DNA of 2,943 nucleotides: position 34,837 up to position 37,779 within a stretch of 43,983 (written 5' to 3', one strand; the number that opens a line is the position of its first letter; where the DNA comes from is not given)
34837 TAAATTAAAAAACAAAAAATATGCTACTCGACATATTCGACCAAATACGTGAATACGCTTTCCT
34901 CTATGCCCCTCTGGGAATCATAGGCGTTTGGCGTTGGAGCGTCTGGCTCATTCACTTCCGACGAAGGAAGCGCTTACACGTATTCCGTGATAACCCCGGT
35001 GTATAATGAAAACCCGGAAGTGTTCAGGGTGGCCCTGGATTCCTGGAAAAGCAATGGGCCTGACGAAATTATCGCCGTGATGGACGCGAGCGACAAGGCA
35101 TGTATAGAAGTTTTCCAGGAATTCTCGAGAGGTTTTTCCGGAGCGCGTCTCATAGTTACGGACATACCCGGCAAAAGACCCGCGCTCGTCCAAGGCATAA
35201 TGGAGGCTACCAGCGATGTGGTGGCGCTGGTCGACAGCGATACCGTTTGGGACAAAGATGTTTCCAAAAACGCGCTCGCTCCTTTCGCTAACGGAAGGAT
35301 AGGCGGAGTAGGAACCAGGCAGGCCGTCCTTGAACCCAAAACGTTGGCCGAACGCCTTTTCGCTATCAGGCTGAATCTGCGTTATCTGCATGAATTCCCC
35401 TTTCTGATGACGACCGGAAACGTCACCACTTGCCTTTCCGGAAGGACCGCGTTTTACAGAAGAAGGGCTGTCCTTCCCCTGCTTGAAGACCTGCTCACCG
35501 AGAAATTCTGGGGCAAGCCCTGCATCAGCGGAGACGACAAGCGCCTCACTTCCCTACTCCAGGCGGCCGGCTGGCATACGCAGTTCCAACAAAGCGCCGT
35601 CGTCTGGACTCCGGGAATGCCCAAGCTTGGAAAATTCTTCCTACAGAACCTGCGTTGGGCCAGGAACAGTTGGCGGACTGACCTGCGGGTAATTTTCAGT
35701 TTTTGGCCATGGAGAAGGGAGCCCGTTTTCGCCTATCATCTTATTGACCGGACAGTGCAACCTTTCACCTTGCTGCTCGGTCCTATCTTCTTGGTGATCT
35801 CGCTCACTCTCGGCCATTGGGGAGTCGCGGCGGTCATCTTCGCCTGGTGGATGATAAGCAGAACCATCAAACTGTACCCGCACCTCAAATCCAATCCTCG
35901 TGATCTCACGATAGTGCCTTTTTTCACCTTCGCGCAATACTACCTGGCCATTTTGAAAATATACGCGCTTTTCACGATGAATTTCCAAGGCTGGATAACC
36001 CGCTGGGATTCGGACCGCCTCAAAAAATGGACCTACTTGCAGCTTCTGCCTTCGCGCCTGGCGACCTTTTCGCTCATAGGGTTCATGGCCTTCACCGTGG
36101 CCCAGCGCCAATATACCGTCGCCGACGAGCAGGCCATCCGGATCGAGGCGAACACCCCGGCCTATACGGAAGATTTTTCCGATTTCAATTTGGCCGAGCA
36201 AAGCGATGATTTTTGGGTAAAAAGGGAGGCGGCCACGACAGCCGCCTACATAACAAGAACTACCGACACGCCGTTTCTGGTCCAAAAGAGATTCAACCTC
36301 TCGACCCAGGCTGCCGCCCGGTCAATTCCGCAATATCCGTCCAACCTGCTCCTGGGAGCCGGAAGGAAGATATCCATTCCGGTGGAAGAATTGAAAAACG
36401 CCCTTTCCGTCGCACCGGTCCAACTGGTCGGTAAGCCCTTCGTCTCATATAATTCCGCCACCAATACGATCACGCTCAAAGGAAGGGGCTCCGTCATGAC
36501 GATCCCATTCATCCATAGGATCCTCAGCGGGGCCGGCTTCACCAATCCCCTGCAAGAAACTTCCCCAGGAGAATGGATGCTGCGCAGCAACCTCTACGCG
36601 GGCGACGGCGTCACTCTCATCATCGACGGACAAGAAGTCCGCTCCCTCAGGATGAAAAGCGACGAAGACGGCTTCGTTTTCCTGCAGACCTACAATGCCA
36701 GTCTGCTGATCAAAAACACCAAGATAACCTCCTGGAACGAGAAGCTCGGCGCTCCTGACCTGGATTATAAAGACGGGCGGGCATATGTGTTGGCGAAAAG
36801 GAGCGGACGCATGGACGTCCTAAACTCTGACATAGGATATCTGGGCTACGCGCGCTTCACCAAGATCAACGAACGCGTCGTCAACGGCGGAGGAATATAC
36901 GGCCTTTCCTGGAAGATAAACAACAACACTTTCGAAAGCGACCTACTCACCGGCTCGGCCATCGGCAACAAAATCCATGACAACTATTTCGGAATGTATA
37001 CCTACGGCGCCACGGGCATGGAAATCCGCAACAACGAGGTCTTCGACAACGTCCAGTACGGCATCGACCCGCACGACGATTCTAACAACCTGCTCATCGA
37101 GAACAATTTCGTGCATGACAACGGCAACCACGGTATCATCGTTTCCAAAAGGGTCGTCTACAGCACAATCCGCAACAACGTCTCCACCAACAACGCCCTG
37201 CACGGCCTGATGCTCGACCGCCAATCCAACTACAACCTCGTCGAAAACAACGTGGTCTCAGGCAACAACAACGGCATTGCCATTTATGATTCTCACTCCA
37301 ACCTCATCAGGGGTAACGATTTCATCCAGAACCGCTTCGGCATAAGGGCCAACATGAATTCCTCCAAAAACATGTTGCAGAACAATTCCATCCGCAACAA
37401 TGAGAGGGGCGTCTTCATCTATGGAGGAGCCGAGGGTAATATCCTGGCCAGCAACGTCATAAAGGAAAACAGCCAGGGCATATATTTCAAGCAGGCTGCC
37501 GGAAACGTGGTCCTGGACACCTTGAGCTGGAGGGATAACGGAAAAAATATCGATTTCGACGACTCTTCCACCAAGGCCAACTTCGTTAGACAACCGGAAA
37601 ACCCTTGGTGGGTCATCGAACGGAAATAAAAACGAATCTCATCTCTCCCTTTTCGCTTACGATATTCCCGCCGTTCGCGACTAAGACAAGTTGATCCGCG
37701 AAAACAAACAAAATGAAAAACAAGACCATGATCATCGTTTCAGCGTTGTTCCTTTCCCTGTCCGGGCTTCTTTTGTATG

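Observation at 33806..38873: Compact uronate-polysaccharide module built around a synthase / C5-epimerase fusion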

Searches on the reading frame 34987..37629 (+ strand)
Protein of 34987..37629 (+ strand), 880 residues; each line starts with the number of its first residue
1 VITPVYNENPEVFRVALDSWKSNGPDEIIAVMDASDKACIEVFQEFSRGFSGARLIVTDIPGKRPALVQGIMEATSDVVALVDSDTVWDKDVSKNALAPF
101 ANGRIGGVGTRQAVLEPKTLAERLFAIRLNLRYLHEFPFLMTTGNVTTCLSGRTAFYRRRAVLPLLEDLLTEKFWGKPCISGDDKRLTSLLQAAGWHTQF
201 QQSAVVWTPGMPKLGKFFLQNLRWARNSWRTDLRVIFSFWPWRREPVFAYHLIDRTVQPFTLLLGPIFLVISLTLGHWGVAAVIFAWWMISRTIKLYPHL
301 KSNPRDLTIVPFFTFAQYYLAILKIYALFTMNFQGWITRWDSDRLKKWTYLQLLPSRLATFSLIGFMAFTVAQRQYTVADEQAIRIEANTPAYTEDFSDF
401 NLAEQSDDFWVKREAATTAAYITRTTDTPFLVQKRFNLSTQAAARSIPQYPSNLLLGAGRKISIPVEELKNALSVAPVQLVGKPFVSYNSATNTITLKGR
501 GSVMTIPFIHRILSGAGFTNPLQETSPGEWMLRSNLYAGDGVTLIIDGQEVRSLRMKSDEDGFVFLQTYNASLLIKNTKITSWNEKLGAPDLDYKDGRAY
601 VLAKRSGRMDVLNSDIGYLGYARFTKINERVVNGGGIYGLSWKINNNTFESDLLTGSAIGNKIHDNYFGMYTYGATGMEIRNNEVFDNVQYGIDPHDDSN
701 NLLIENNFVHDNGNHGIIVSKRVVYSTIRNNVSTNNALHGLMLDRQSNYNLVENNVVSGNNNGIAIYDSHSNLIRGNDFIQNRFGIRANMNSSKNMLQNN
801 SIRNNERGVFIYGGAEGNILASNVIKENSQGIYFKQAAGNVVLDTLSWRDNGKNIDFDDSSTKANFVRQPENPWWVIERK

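Call 3: search_protein_families(library=pfam, proteins=[window:34987-37629:+], max_evalue=0.1)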
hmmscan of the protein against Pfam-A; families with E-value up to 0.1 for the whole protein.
window:34987-37629:+ (880 aa): 6 families
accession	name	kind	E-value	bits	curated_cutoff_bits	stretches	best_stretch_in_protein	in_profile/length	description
PF13641.12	Glyco_tranf_2_3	-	2.7e-27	96.7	27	1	22-227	27-230/230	Glycosyltransferase like family 2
PF05048.19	NosD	-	8.6e-26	91.1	23.6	2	659-806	30-173/212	Periplasmic copper-binding protein (NosD)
PF13229.12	Beta_helix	-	9.7e-22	77.7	25.9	2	727-842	12-128/158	Right handed beta helix region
PF00535.33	Glycos_transf_2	-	2.4e-15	57.3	23.3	1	2-161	3-163/168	Glycosyl transferase family 2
PF13632.12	Glyco_trans_2_3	-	2.6e-11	44.1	27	1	79-289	2-187/198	Glycosyl transferase family group 2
PF13506.12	Glyco_transf_21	-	1.8e-05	24.7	21.7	1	65-226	20-174/174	Glycosyl transferase family 21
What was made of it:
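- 34990..35700 (+): Cytosolic GT-A (GT2) catalytic domain with DSDT (35233-35244), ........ (35527-35550) and QNLRW (35644-35658). Pfam Glyco_tranf_2_3, E=3e-27 (call 3).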

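Call 5: search_protein_families(library=ncbifam, proteins=[window:34987-37629:+], max_evalue=0.01)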
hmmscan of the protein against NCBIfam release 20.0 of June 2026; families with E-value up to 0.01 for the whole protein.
window:34987-37629:+ (880 aa): 9 families
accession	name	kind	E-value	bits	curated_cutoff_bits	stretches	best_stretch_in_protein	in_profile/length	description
NF038177.1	epimerase_AlgG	equivalog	3.8e-40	138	700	1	520-810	135-419/519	mannuronan 5-epimerase AlgG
TIGR04242.1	nodulat_NodC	equivalog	6.4e-28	97.8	550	1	2-339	53-394/395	chitooligosaccharide synthase NodC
TIGR03804.1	para_beta_helix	repeat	4.2e-15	55.2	19.45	3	746-783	6-43/44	parallel beta-helix repeat protein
TIGR04247.1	NosD_copper_fam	subfamily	8.7e-14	50.9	300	2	660-823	142-297/377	nitrous oxide reductase family maturation protein NosD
TIGR03937.1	PgaC_IcaA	equivalog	1.6e-09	37.2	422.3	1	2-249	50-291/407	poly-beta-1,6-N-acetyl-D-glucosamine synthase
TIGR04182.1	glyco_TIGR04182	equivalog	2.4e-05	23.8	325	1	2-121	5-119/293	S-layer glycoprotein N-glycosyltransferase AglJ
TIGR03965.1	mycofact_glyco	equivalog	0.00064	18.7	280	1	4-132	81-212/467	mycofactocin biosynthesis glycosyltransferase MftF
TIGR03111.1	glyc2_xrt_Gpos1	hypoth_equivalog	0.0028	16.5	363.95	1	1-104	53-160/439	TIGR03111 family XrtG-associated glycosyltransferase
NF007482.0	PRK10073.1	equivalog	0.0036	16.4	423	1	2-91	11-101/334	glycosyltransferase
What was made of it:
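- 36433..37563 (+): AlgG-type right-handed beta-helix, the putative polyuronate C5-epimerase. Motifs: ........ (37057-37080), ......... (37126-37152), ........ (37171-37194). NCBIfam AlgG model, E=4e-40 and 138 bits (call 5).
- On AlgG-type polysaccharide C5-epimerase: NF038177 scores 138 bits against a 700-bit cut-off (call 5).
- The AlgG model scores 138 bits against a 700-bit equivalog cut-off (call 5). The domain falls well below the AlgG equivalog cut-off (call 5).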

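Call 6: search_solved_structures(query=window:34987-37629:+, max_evalue=1, show_alignments=4)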
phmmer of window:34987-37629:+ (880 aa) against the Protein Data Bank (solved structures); distinct sequences matched with E-value up to 1: 19.
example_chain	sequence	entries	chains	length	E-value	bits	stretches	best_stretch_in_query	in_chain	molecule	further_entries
4ozy_A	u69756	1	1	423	1.4e-27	99.2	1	522-810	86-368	Poly(beta-D-mannuronate) C5 epimerase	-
4ozz_A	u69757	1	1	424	2.2e-27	98.5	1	522-810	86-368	Poly(beta-D-mannuronate) C5 epimerase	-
4nk6_A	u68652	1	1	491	2.6e-27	98.3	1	522-810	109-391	Poly(beta-D-mannuronate) C5 epimerase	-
4nk8_A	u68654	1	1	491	2.7e-26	94.9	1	522-810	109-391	Poly(beta-D-mannuronate) C5 epimerase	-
8smm_A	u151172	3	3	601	2e-12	49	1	61-371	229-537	Hyaluronan synthase 1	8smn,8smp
7sp7_A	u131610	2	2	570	3.1e-10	41.8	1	61-345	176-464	Hyaluronan synthase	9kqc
8snc_A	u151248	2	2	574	3.1e-10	41.8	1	61-345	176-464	Hyaluronan synthase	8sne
2pyg_A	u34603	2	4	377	4.7e-10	41.2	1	665-832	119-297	Poly(beta-D-mannuronate) C5 epimerase 4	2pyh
7sp6_A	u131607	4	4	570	1.5e-09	39.5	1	61-345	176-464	Hyaluronan synthase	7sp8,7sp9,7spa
8snd_A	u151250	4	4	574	1.6e-09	39.5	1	61-345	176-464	Hyaluronan synthase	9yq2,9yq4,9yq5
8xfq_A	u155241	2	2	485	1.4e-08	36.3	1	683-832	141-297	mannuronan 5-epimerase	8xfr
8ja4_A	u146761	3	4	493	1.5e-08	36.2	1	683-832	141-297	mannuronan 5-epimerase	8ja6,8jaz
5lw3_A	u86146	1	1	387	2.4e-08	35.6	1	665-829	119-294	Poly(beta-D-mannuronate) C5 epimerase 6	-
6yv7_A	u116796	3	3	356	0.048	14.7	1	2-110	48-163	Glycosyl transferase, family 2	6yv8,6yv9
6yv7_B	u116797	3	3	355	0.048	14.7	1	2-110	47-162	Glycosyl transferase, family 2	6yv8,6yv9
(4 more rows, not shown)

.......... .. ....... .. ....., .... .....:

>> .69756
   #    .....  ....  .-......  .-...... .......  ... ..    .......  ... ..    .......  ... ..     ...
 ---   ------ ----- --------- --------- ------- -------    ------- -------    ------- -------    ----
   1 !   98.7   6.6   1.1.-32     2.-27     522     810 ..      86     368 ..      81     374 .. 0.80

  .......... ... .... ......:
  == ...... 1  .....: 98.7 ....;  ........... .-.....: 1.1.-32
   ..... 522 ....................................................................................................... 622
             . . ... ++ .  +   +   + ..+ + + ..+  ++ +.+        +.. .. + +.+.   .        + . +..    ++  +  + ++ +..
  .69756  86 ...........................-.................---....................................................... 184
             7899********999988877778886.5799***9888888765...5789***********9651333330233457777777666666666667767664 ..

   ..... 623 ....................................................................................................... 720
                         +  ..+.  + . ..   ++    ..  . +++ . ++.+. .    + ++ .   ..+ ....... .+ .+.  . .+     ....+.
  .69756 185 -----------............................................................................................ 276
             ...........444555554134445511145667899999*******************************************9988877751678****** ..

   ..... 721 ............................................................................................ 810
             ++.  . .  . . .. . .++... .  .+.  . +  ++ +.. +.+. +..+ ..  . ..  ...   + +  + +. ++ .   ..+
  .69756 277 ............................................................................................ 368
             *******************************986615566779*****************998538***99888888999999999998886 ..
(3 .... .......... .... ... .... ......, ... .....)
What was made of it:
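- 36433..37563 (+): PDB AlgG, E=1e-27, with DPHD aligned on DPHD and SKR on AlgG's SRE (call 6).
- On AlgG-type polysaccharide C5-epimerase: YGIDPHD aligns on AlgG's YGIDPHD (call 6).
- Closest known: AlgE1-7, the secreted modular epimerases of Azotobacter. Same: They share the beta-helix and the YG(F/I)DPH(D/E) motif (call 6).
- Checked: Solved AlgG structures score E=1e-27 (calls 3, 5, 6).
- Tried and rejected: TIGR04247 scores 51 bits against a 300-bit cut-off, and solved NosD scores E=0.18 against AlgG's 1e-27 (calls 3, 5, 6).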

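Call 7: find_homologous_proteins(query=window:34987-37629:+, max_evalue=0.00001)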
Query window:34987-37629:+ (880 aa): 952 proteins with E <= 0.00001 among 8000 candidates; the best 120 are listed.
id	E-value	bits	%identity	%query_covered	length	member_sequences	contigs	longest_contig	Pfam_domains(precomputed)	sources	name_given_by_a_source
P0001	0.0e+0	2026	100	100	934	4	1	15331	PF13632.13,PF13229.13,PF13506.14,PF13641.13,PF00535.33,PF05048.20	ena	-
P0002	0.0e+0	1161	57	99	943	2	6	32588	PF13632.13,PF13229.13,PF13506.14,PF13641.13,PF00535.33,PF05048.20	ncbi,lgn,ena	-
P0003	0.0e+0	1147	58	99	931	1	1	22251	PF13632.13,PF13229.13,PF13506.14,PF13641.13,PF00535.33,PF05048.20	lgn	-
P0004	0.0e+0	1136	57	99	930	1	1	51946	PF13632.13,PF13229.13,PF13506.14,PF13641.13,PF00535.33,PF05048.20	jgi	jgi:hyaluronan synthase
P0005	0.0e+0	1129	58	99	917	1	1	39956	PF13632.13,PF13229.13,PF13506.14,PF13641.13,PF00535.33,PF05048.20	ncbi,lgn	-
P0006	0.0e+0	1118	56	99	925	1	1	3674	PF13632.13,PF13229.13,PF13506.14,PF13641.13,PF00535.33,PF05048.20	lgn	-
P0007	0.0e+0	1111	56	99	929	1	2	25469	PF13632.13,PF13229.13,PF13506.14,PF13641.13,PF00535.33,PF05048.20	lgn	-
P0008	0.0e+0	1104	55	99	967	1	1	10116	PF13632.13,PF13229.13,PF13506.14,PF13641.13,PF00535.33,PF05048.20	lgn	-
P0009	0.0e+0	1101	56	99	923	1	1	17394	PF13632.13,PF13229.13,PF13506.14,PF13641.13,PF00535.33,PF05048.20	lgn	-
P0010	0.0e+0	1099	55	99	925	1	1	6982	PF13632.13,PF13229.13,PF13506.14,PF13641.13,PF00535.33,PF05048.20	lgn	-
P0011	0.0e+0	1097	55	99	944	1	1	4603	PF13632.13,PF13229.13,PF13506.14,PF13641.13,PF00535.33,PF05048.20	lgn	-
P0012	0.0e+0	1095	55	99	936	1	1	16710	PF13632.13,PF13229.13,PF13506.14,PF13641.13,PF00535.33,PF05048.20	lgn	-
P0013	0.0e+0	1094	55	99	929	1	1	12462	PF13632.13,PF13229.13,PF13506.14,PF13641.13,PF00535.33,PF05048.20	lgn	-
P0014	0.0e+0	1092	55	99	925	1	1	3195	PF13632.13,PF13229.13,PF13506.14,PF13641.13,PF00535.33,PF05048.20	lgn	-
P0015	0.0e+0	1081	54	99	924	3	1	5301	PF13632.13,PF13229.13,PF13506.14,PF13641.13,PF00535.33,PF05048.20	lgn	-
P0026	5.1e-267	906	47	99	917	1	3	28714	PF13632.13,PF13229.13,PF13506.14,PF13641.13,PF01476.27,PF00535.33,PF05048.20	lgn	-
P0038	2.3e-254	864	45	98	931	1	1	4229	PF13632.13,PF13229.13,PF13506.14,PF13641.13,PF01476.27,PF00535.33,PF05048.20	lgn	-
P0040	8.9e-254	863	46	99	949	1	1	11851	PF13632.13,PF13229.13,PF13506.14,PF13641.13,PF01476.27,PF00535.33,PF05048.20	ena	-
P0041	1.2e-253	862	45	97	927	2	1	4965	PF13632.13,PF13229.13,PF13506.14,PF13641.13,PF01476.27,PF00535.33,PF05048.20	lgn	-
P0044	1.8e-251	855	46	99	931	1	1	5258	PF13632.13,PF13229.13,PF13506.14,PF13641.13,PF01476.27,PF00535.33,PF05048.20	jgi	-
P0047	7.5e-251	853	46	98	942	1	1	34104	PF13632.13,PF13229.13,PF13506.14,PF13641.13,PF00535.33,PF05048.20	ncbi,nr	ncbi:MAG: LysM protein [Patescibacteria group bacterium]|nr:LysM protein [Patescibacteria group bact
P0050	8.5e-250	849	46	95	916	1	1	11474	PF13632.13,PF13229.13,PF13506.14,PF13641.13,PF01476.27,PF00535.33,PF05048.20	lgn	-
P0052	6.5e-248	843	46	98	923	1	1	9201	PF13632.13,PF13229.13,PF13506.14,PF13641.13,PF01476.27,PF00535.33,PF05048.20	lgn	-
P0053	1.3e-247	842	46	96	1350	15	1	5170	PF13632.13,PF13229.13,PF13506.14,PF13641.13,PF01476.27,PF00535.33,PF05048.20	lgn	-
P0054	2.2e-247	841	45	99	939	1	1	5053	PF13632.13,PF13229.13,PF13506.14,PF13641.13,PF01476.27,PF00535.33,PF05048.20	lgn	-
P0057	8.0e-247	840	45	96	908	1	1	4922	PF13632.13,PF13229.13,PF13506.14,PF13641.13,PF01476.27,PF00535.33,PF05048.20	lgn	-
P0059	2.7e-246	838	45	99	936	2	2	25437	PF13632.13,PF13229.13,PF13506.14,PF13641.13,PF01476.27,PF00535.33,PF05048.20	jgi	-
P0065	1.6e-245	835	46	99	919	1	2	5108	PF13632.13,PF13229.13,PF13506.14,PF13641.13,PF01476.27,PF00535.33,PF05048.20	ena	-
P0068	1.8e-245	835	46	99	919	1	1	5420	PF13632.13,PF13229.13,PF13506.14,PF13641.13,PF01476.27,PF00535.33,PF05048.20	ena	-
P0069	2.6e-245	835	46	99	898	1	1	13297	PF13632.13,PF13229.13,PF13506.14,PF13641.13,PF01476.27,PF00535.33,PF05048.20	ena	-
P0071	2.9e-245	834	46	99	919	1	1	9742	PF13632.13,PF13229.13,PF13506.14,PF13641.13,PF01476.27,PF00535.33,PF05048.20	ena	-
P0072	4.8e-245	834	46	99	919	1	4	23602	PF13632.13,PF13229.13,PF13506.14,PF13641.13,PF01476.27,PF00535.33,PF05048.20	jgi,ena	-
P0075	2.3e-244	831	46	98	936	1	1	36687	PF13632.13,PF13229.13,PF13506.14,PF13641.13,PF01476.27,PF00535.33,PF05048.20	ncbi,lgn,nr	ncbi:MAG: glycosyltransferase [bacterium]|nr:glycosyltransferase [bacterium]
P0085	8.9e-243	826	45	99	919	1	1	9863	PF13632.13,PF13229.13,PF13506.14,PF13641.13,PF01476.27,PF00535.33,PF05048.20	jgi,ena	-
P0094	1.6e-239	815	45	98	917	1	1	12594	PF13632.13,PF13229.13,PF13506.14,PF13641.13,PF01476.27,PF00535.33,PF05048.20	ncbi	-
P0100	2.8e-237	808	45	97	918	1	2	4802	PF13632.13,PF13229.13,PF13506.14,PF13641.13,PF01476.27,PF00535.33,PF05048.20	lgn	-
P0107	2.8e-235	801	45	96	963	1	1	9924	PF13632.13,PF13229.13,PF13506.14,PF13641.13,PF01476.27,PF00535.33,PF05048.20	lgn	-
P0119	6.5e-233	794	44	95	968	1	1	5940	PF13632.13,PF13229.13,PF13506.14,PF13641.13,PF01476.27,PF23473.2,PF00535.33,PF05048.20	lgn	-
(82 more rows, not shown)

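Call 11: find_encoding_contigs(protein=P0001, flank=10000, max_places=4)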
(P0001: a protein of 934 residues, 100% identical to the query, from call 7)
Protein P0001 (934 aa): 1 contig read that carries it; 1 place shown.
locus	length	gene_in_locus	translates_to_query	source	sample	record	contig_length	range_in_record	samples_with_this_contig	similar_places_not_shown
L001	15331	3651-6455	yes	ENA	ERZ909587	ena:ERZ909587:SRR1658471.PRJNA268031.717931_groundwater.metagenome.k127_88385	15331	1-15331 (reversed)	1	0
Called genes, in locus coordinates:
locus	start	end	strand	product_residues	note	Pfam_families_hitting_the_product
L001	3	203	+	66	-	?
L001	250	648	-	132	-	PF07883:Cupin_2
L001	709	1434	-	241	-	PF01551:Peptidase_M23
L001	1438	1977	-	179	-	PF01625:PMSR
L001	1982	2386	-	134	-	PF01641:SelR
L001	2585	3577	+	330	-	PF02558:ApbA, PF03721:UDPG_MGDP_dh_N, PF03807:F420_oxidored (faint), PF03721:UDPG_MGDP_dh_N, PF00984:UDPG_MGDP_dh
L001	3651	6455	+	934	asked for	PF00535:Glycos_transf_2, PF13641:Glyco_tranf_2_3, PF13506:Glyco_transf_21 (weak), PF13632:Glyco_trans_2_3, PF05048:NosD, PF13229:Beta_helix, PF05048:NosD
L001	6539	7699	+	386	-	PF22842:Pel9A-like_beta_helix, PF07602:DUF1565 (faint), PF13229:Beta_helix (weak), PF05048:NosD (weak)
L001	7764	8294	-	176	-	-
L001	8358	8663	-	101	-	PF02311:AraC_binding, PF07883:Cupin_2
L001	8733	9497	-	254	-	-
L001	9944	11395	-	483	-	PF03193:RsgA_GTPase (faint), PF25201:nSTAND6 (faint), PF00005:ABC_tran, PF02463:SMC_N (faint), PF13191:AAA_16 (faint), PF13401:AAA_22 (faint), PF13476:AAA_23 (faint), PF00005:ABC_tran, +4 more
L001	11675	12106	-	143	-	PF06695:Sm_multidrug_ex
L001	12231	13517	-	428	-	PF19425:Csd3_N2, PF01551:Peptidase_M23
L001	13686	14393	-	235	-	PF02678:Pirin, PF17954:Pirin_C_2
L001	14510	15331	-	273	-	?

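Call 16: find_related_loci(query=A1, collection=genome_contigs, flank=8000)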
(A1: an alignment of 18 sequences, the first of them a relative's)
Query A1 (934 aa) in genome_contigs; peptide patterns used: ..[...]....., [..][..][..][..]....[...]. (x = any residue, [..] = any of these).
599 stretches matched a pattern (row limit reached: there are more); 558 encode a relative of the query (tblastn E <= 1e-3); the best 80 are kept; 80 distinct loci.
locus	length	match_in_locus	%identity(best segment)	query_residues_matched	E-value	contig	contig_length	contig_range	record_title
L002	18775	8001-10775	58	1-924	0e+0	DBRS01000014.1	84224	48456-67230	MAG TPA_asm: Candidatus Moranbacteria bacterium UBA1362 UBA1362_contig_2795, whole genome shotgun sequence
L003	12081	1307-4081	56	4-924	0e+0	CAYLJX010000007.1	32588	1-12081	MAG TPA_asm: uncultured Bdellovibrionales bacterium isolate SRP342105_co1_463 genome assembly, contig: NODE_1745_length_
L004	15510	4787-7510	57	14-923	0e+0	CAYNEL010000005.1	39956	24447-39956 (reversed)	MAG TPA_asm: uncultured Bdellovibrionales bacterium isolate SRP173033_co3_22 genome assembly, contig: NODE_988_length_39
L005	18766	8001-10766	52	4-923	0e+0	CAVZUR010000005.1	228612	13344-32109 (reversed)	MAG: Candidatus Moranbacteria bacterium isolate MFD04651.bin.1.47 genome assembly, contig: contig_4893, whole genome sho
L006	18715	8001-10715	47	15-915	0e+0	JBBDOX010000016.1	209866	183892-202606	MAG: Candidatus Andersenbacteria bacterium isolate LejiaB_49_17 Lejia_B_72_length_209866_cov_9, whole genome shotgun seq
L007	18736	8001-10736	47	10-908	0e+0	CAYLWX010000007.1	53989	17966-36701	MAG TPA_asm: uncultured Bdellovibrionales bacterium isolate SRP090828_co2_165 genome assembly, contig: NODE_227_length_5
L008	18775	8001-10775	46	11-920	0e+0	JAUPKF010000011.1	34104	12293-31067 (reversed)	MAG: Patescibacteria group bacterium isolate erpe_2018_pw_0hr_WHONDRS-PP48-000085_A_bin.1 scaffold_66, whole genome shot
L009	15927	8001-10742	45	8-908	0e+0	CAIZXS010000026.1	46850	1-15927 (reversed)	uncultured bacterium isolate Loc080925-6m_bin-1411 genome assembly, contig: bin-1411:26/26, whole genome shotgun sequenc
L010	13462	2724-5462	46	11-908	0e+0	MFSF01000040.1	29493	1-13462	MAG: Candidatus Moranbacteria bacterium RIFOXYA12_FULL_44_15 rifixya3_full_scaffold_669, whole genome shotgun sequence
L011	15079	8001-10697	46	13-908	0e+0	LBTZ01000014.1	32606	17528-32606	MAG: Parcubacteria group bacterium GW2011_GWD2_38_11 US70_C0014, whole genome shotgun sequence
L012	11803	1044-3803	45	2-908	0e+0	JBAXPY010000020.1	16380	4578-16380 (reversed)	MAG: Candidatus Moraniibacteriota bacterium isolate ELA543 MAG543_20, whole genome shotgun sequence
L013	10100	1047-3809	44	6-910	0e+0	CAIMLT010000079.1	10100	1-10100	uncultured bacterium isolate Loclat_bin-06345 genome assembly, contig: bin-06345:079/102, whole genome shotgun sequence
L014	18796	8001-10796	44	4-920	0e+0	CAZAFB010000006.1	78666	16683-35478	MAG TPA_asm: uncultured Bdellovibrionales bacterium isolate binchicken_co20_187 genome assembly, contig: NODE_842_length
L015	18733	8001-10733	44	6-908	0e+0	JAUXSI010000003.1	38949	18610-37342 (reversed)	MAG: Candidatus Moraniibacteriota bacterium isolate C12_metabat.bin.56 C12_k141_644224, whole genome shotgun sequence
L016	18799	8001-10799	46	2-919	0e+0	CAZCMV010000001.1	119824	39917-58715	MAG TPA_asm: uncultured Bdellovibrionales bacterium isolate SRP192927_co1_222 genome assembly, contig: NODE_87_length_11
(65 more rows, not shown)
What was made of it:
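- The fusion occurs in Patescibacteria and Chloroflexota (call 16). Some taxon labels in call 16 (for example 'uncultured Gammaproteobacteria' MAGs) conflict with a strictly single-membrane distribution.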
